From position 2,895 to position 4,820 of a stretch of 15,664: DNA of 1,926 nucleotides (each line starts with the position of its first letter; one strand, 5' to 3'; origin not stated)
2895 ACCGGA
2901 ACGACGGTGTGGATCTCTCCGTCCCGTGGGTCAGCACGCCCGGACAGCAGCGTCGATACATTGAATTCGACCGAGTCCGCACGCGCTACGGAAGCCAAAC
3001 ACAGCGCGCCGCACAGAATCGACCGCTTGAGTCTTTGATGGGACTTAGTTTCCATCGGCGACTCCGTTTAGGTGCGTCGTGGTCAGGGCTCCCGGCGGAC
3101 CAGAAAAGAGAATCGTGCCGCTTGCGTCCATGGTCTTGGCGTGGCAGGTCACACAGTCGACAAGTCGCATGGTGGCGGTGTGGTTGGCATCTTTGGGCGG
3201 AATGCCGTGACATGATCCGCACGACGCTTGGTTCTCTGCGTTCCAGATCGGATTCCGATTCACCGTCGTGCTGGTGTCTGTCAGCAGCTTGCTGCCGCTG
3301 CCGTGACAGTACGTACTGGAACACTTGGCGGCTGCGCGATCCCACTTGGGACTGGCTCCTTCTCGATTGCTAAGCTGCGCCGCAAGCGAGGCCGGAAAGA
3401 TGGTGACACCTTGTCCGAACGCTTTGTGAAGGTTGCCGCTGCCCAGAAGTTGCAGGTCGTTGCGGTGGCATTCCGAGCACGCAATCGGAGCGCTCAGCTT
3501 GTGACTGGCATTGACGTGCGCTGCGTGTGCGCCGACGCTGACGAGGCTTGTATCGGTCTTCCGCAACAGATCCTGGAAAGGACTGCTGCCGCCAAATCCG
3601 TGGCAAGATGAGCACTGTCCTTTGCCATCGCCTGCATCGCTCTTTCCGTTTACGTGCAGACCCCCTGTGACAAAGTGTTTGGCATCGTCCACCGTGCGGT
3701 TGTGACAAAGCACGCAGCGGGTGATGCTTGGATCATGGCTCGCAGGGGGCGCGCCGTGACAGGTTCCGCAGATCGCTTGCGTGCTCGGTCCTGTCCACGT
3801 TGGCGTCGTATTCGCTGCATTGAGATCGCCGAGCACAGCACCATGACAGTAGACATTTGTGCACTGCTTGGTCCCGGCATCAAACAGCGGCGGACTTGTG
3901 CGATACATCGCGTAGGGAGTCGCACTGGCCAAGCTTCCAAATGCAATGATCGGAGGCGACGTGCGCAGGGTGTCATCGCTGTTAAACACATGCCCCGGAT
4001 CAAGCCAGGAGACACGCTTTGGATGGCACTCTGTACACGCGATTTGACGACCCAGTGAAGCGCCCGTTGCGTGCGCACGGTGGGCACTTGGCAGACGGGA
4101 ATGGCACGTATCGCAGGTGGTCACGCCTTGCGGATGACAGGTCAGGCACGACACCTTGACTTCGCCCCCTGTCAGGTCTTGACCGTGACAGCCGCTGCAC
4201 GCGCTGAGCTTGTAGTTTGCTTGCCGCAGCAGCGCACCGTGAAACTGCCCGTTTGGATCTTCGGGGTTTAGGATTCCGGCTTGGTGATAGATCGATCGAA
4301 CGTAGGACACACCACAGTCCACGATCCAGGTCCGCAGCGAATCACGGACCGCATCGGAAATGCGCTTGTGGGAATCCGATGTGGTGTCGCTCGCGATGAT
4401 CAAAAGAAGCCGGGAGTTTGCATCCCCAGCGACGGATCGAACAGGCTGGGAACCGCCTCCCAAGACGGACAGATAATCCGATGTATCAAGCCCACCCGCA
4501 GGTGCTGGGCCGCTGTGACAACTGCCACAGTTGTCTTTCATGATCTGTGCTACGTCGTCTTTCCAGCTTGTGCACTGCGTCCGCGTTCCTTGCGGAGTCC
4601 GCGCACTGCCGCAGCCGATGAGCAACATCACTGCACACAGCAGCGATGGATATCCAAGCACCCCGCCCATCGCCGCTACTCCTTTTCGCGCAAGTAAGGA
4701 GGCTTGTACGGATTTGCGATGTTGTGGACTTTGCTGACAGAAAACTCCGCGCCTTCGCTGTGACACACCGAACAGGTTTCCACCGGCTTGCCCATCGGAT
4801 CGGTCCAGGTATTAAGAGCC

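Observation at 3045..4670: Non-canonical CxxxxCH heme motifs paired with CxxCHG in the lipoprotein cytochrome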

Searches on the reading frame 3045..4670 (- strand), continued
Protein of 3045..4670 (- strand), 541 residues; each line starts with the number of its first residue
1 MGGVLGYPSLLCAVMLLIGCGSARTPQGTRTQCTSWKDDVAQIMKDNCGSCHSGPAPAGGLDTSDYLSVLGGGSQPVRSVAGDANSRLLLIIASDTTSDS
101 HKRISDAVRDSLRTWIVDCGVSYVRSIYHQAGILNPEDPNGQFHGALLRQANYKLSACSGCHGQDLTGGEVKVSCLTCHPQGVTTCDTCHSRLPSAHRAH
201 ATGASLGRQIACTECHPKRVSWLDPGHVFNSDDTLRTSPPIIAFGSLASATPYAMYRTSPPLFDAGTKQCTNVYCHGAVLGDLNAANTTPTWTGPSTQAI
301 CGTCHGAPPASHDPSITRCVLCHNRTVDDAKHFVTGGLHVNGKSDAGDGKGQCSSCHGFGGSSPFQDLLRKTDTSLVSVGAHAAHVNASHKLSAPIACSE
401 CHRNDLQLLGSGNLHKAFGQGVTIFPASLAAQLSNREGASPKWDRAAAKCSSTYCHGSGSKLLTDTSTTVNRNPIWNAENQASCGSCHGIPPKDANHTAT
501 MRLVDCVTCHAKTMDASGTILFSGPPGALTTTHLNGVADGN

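Call 26: search_solved_structures(query=A1, max_evalue=10, show_alignments=3)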
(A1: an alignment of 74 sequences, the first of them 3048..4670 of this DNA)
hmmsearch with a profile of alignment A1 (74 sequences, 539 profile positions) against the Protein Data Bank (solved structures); distinct sequences matched with E-value up to 10: 32.
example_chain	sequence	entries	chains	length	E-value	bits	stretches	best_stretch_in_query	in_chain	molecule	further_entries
3pmq_A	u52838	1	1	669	1.4e-06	30.5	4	465-513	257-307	Decaheme cytochrome c MtrF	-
7ubj_A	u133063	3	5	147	0.0015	20.5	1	402-490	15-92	Antitermination protein Q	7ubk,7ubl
5k5h_A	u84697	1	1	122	0.0029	19.5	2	179-231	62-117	Transcriptional repressor CTCF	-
7ubm_Q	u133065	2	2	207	0.0048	18.8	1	401-490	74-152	Antitermination protein Q | Antitermination protein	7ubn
2ct1_A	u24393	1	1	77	0.0067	18.3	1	168-232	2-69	Transcriptional repressor CTCF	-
6jzb_A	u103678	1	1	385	0.016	17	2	169-202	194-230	Chaperone protein DnaJ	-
9h19_C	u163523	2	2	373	0.033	16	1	422-516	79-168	Photosynthetic reaction center cytochrome c subunit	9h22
3oue_A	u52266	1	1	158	0.061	15.1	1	179-323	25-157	Cytochrome c family protein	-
4rlr_A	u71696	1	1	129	0.1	14.4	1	34-62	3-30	Cytochrome c, 1 heme-binding site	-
2yru_A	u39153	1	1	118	0.33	12.7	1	35-120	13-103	Steroid receptor RNA activator 1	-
5yj3_C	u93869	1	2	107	0.4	12.4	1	156-222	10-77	Telomere zinc finger-associated protein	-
2dmd_A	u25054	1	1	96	0.43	12.4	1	155-234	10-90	Zinc finger protein 64, isoforms 1 and 2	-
8k5o_C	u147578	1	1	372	0.47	12.2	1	180-234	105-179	Photosynthetic reaction center cytochrome c subunit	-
6hiv_BM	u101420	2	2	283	0.57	11.9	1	62-137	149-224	mL79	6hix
4lmh_A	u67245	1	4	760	0.57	11.9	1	148-221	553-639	Extracellular iron oxide respiratory system surface decaheme cytochrome c component OmcA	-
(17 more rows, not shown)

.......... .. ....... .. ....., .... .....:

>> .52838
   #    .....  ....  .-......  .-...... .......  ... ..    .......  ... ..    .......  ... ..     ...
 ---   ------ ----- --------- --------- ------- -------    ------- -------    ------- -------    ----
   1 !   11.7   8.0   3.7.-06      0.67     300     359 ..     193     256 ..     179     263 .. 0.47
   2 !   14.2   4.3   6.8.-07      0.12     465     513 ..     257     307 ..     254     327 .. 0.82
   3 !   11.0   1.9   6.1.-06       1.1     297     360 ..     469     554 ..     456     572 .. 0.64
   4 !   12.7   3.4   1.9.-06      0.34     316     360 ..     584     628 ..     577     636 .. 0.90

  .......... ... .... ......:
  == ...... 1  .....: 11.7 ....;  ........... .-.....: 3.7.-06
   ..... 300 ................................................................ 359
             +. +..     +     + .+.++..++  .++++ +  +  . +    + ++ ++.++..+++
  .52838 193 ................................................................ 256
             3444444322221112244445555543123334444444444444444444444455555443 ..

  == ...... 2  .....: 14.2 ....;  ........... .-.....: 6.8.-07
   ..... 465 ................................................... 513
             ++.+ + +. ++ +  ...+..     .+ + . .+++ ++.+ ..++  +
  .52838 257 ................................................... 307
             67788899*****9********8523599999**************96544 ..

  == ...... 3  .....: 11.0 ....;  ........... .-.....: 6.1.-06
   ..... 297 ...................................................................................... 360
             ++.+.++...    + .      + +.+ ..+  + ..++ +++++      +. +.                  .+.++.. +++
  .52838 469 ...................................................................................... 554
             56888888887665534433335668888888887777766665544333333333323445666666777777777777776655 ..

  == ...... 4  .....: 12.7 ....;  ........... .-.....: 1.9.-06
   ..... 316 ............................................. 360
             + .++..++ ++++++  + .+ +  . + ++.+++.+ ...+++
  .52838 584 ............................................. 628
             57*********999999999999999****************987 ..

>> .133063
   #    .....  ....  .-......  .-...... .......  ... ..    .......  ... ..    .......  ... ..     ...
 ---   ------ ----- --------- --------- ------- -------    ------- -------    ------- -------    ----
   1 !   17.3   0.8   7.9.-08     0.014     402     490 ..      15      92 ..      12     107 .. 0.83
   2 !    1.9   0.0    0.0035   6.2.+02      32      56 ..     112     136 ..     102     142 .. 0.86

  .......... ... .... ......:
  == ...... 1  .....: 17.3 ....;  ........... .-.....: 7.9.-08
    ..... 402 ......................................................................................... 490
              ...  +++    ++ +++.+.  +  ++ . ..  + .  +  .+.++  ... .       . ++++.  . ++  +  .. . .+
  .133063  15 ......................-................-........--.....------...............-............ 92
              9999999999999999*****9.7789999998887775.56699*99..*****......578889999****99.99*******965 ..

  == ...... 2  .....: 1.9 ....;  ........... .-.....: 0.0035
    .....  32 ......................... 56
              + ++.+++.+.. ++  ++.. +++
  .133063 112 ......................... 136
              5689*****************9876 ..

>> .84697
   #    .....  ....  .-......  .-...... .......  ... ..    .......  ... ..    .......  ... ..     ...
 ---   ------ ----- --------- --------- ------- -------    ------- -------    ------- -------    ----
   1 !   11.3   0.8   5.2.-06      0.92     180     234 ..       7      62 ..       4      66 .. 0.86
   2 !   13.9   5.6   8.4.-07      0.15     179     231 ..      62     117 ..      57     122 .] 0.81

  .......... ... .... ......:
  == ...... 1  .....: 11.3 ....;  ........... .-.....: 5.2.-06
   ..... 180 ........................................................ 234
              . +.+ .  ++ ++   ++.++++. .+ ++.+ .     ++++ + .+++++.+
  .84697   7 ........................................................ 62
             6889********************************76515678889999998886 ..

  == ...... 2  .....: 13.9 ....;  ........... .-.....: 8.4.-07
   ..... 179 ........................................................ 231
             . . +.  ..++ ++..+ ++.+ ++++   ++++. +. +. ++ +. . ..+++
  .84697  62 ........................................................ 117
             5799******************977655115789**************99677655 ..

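Call 34: find_related_loci(query=A3, collection=genome_contigs, flank=8000)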
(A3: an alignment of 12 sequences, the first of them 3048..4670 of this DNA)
Query A3 (541 aa) in genome_contigs; peptide patterns used: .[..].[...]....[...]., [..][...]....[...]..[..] (x = any residue, [..] = any of these).
473 stretches matched a pattern; 240 encode a relative of the query (tblastn E <= 1e-3); the best 80 are kept; 80 distinct loci.
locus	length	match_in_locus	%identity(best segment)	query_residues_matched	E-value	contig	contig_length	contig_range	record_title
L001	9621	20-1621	63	9-541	0e+0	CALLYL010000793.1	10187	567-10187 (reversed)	MAG TPA_asm: uncultured Myxococcales bacterium isolate SRR5676476_bin.50_CONCOCT_v1.1_MAG genome assembly, contig: ERZ72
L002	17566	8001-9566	63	19-541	0e+0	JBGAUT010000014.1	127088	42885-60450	MAG: Polyangia bacterium isolate MAG_MBR_AS.52 MBRAS-52_NODE_14_length_127088_cov_6.808300, whole genome shotgun sequenc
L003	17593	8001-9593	60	10-541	0e+0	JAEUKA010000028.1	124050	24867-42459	MAG: Myxococcales bacterium isolate new MAG-83 k141_2316417, whole genome shotgun sequence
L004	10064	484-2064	42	20-539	6e-127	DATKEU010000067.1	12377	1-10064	MAG TPA_asm: Polyangia bacterium isolate SMAG_U14507 k141_662442, whole genome shotgun sequence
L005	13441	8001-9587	42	19-539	3e-126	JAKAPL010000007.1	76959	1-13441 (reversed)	MAG: Myxococcales bacterium isolate YF1.bin66 NODE_276_length_76959_cov_5.221613, whole genome shotgun sequence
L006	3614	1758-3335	43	20-535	1e-129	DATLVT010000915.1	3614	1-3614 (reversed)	MAG TPA_asm: Polyangia bacterium isolate SMAG_U13199 k141_226082, whole genome shotgun sequence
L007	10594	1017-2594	43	32-539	2e-125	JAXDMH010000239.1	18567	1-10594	MAG: Myxococcales bacterium isolate BP_637 scaffold_2428786, whole genome shotgun sequence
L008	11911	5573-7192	40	11-539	7e-125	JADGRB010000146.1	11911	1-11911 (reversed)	MAG: Proteobacteria bacterium isolate Chersky.8_6 contig-100_348, whole genome shotgun sequence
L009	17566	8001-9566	43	10-539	9e-123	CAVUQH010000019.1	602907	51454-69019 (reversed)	MAG: uncultured delta proteobacterium isolate MFD05684.bin.1.144 genome assembly, contig: contig_76892, whole genome sho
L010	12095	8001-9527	44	14-539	4e-122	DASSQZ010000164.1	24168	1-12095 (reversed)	MAG TPA_asm: Myxococcales bacterium isolate SMAG_U476 k141_121871, whole genome shotgun sequence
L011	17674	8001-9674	40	6-539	3e-121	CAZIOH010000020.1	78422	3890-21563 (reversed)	MAG TPA_asm: uncultured Myxococcales bacterium isolate binchicken_co54_403 genome assembly, contig: NODE_454_length_7842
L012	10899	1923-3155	47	129-539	2e-120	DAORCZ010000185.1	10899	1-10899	MAG TPA_asm: Pseudomonadota bacterium isolate AMR_MDS_0893 NODE_4044_length_10899_cov_5.790944, whole genome shotgun seq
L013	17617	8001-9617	41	14-539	3e-120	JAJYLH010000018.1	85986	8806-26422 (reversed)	MAG: Myxococcales bacterium isolate DBS2-1.bin68 NODE_467_length_85986_cov_4.419933, whole genome shotgun sequence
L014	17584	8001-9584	41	9-539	2e-119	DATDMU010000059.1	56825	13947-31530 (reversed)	MAG TPA_asm: Myxococcales bacterium isolate SMAG_U419 k141_626834, whole genome shotgun sequence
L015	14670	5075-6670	42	20-539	2e-119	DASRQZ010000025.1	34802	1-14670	MAG TPA_asm: Polyangia bacterium isolate SMAG_U4460 k141_3005869, whole genome shotgun sequence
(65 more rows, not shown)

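Call 37: predict_structure(alignment_id=A1)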
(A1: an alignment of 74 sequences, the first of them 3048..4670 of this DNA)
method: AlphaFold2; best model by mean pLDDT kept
length: 541 residues; sequences in the alignment: 74
mean_pLDDT: 86.9   pTM: 0.69
mean pLDDT of the five models: 86.9, 84.9, 83.7, 80.9, 79.5
residues with pLDDT >= 90: 301; 70-90: 185; 50-70: 37; < 50: 18
segments of 3 or more residues with pLDDT < 50: 1-3, 19-25, 27-29, 411-413
pLDDT, mean of each block of 10 residues (from residue 1): 50 59 48 88 97 93 92 81 94 95 97 94 83 77 84 90 90 88 88 82 86 91 92 91 94 91 95 93 94 86 92 88 91 90 87 83 84 93 90 91 68 55 81 91 94 95 95 95 93 92 92 93 91 87 68
secondary structure, 60 per line:
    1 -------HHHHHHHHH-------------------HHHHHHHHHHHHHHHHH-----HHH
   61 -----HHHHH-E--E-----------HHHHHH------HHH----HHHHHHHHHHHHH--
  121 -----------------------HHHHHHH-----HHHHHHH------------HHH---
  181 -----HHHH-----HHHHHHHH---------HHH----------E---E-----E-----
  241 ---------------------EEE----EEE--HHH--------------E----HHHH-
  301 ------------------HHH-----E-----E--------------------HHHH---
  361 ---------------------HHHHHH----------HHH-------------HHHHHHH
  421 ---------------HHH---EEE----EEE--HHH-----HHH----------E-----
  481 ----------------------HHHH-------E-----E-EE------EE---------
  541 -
elements in order: H8-16 H36-52 H66-70 H87-92 H106-118 H144-150 H156-162 H186-189 H195-202 E262-264 E269-271 H296-299 H354-357 H382-387 H414-420 E442-444 E449-451 H503-506

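Call 40: fold_search(model_id=the predicted structure, library=pdb)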
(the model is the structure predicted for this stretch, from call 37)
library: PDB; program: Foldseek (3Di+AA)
matches with E <= 10: 8; with E <= 0.001: 0
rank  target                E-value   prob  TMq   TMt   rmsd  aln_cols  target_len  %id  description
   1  4rlr                  6.0e-01  0.44  0.12  0.43   5.0       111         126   16  Structure of monoheme cytochrome PccH from Geobacter sulfurreducens (released 2015-04-01)
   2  5c2v_D                9.3e-01  0.66  0.14  0.10   5.5       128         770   18  Kuenenia stuttgartiensis Hydrazine Synthase (released 2015-10-14)
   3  4eid                  2.5e+00  0.08  0.10  0.34   6.5        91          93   19  Crystal structure of cytochrome c6 Q57V mutant from Synechococcus sp. PCC 7002 (released 2013-04-10)
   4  9krr_B                3.0e+00  0.08  0.09  0.37   5.9        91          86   21  CRYSTAL STRUCTURE OF REDUCED CYTOCHROME C6 FROM Synechocystis PCC 6803 (released 2025-01-29)
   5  7w2j_C                3.0e+00  0.04  0.10  0.12  14.9       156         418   12  Cryo-EM Structure of Membrane-bound Fructose Dehydrogenase from Gluconobacter japonicus (released 2022-11-30)
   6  4uhp_D                4.4e+00  0.02  0.07  0.19  10.9        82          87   12  Crystal structure of the pyocin AP41 DNase-Immunity complex (released 2015-08-05)
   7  6tr1_E                8.7e+00  0.04  0.09  0.38   6.2        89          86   11  Native cytochrome c6 from Thermosynechococcus elongatus in space group H3 (released 2019-12-25)
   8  8cro_E                9.2e+00  0.02  0.04  0.09   8.1        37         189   16  Cryo-EM structure of Pyrococcus furiosus transcription elongation complex (released 2024-04-17)

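Call 74: search_protein_representatives(protein=window:3048-4670:-)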
Query: 541 residues. Proteins with E-value up to 0.001 (for the whole library): 2168; up to 1e-10: 1250; up to 1e-30: 494. The best 150 are listed.
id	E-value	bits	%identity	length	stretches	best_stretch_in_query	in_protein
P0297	0.0e+00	2080.7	39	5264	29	286-520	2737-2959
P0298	0.0e+00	1333.7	38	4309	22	180-458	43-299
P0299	0.0e+00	1049.6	39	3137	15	193-521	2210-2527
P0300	0.0e+00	1038.6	39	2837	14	196-458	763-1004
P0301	0.0e+00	1034.4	40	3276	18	187-459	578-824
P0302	2.6e-286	966.9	38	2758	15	210-458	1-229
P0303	5.5e-245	830.5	40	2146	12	235-457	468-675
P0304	6.9e-183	625.5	39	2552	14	170-511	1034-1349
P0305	3.2e-180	616.7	37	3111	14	180-519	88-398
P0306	7.6e-179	612.2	39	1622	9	232-458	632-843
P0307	4.4e-169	579.9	37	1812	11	195-458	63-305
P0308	6.2e-168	576.1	41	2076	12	259-458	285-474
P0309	2.7e-161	554.2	37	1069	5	207-522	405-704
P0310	1.3e-156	538.7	41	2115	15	376-539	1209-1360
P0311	1.7e-156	538.4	39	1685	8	255-524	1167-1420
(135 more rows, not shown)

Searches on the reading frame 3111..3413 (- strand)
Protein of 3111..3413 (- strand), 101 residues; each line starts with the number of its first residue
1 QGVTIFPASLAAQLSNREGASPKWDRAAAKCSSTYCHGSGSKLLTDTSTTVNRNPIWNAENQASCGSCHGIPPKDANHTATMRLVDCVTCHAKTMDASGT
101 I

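Call 54: search_protein_families(library=ncbifam, proteins=[window:3111-3413:-], max_evalue=0.1)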
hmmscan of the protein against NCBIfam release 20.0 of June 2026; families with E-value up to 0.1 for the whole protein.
seq(101 aa): 4 families
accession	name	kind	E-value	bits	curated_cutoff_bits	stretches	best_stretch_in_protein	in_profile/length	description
TIGR01904.2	GSu_C4xC__C2xCH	domain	9.5e-14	50.9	27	1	16-79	9-66/73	CxxxxCH/CxxCH domain c-type cytochrome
TIGR04315.1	octaheme_Shew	subfamily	0.0019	17.3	375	1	31-93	188-252/440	tetrathionate reductase family octaheme c-type cytochrome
NF051471.1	cytcCgr1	equivalog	0.0031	17.2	340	1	29-95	132-190/204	cytochrome c-type protein Cgr1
TIGR04257.1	nanowire_3heme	domain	0.012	15.7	40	0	33-91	26-74/75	c(7)-type cytochrome triheme domain-containing protein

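Call 55: search_protein_families(library=pfam, proteins=[window:3111-3413:-], max_evalue=0.1)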
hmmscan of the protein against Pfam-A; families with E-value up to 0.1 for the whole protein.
seq(101 aa): 7 families
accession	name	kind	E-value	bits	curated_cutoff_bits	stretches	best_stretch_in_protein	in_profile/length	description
PF09698.15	GSu_C4xC__C2xCH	-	1.2e-07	32.8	21.7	1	31-69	2-36/36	Geobacter CxxxxCH...CXXCH motif (GSu_C4xC__C2xCH)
PF22113.1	Mtrc-MtrF_II-IV_dom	-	0.00057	19.9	30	1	62-97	6-41/176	Outer membrane cytochrome MtrC/MtrF-like, domains II/IV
PF14537.11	Cytochrom_c3_2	-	0.00078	20.3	25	2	59-96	3-38/79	Cytochrome c3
PF14522.11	Cytochrome_C7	-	0.00095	19.4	24.8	1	29-91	14-66/67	Cytochrome c7 and related cytochrome c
PF13435.11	Cytochrome_C554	-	0.011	17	20.8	0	28-70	48-84/84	Cytochrome c554 and c-prime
PF00967.23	Barwin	-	0.015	15.7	21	1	58-98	53-91/119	Barwin family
PF02085.21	Cytochrom_CIII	-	0.031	15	22.9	0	27-91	45-101/101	Class III cytochrome C family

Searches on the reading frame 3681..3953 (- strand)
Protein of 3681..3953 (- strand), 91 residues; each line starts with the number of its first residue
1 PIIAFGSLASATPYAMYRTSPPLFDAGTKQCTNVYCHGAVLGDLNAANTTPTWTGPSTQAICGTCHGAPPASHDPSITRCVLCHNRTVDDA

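Call 54: search_protein_families(library=ncbifam, proteins=[window:3681-3953:-], max_evalue=0.1)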
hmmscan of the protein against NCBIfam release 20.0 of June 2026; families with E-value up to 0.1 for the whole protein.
seq(91 aa): 2 families
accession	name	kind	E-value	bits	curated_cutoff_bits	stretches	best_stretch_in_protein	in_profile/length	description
TIGR01904.2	GSu_C4xC__C2xCH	domain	3e-13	49.3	27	1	21-75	14-65/73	CxxxxCH/CxxCH domain c-type cytochrome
TIGR04257.1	nanowire_3heme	domain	0.021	15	40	1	29-85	24-75/75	c(7)-type cytochrome triheme domain-containing protein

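Call 55: search_protein_families(library=pfam, proteins=[window:3681-3953:-], max_evalue=0.1)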
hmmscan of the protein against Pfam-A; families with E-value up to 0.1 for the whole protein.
seq(91 aa): 3 families
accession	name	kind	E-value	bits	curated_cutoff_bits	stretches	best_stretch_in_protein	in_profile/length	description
PF09698.15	GSu_C4xC__C2xCH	-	1.2e-08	36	21.7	1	30-66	1-36/36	Geobacter CxxxxCH...CXXCH motif (GSu_C4xC__C2xCH)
PF14522.11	Cytochrome_C7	-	4.9e-06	26.7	24.8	1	29-85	14-67/67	Cytochrome c7 and related cytochrome c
PF22113.1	Mtrc-MtrF_II-IV_dom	-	0.0083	16.1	30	1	59-87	6-38/176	Outer membrane cytochrome MtrC/MtrF-like, domains II/IV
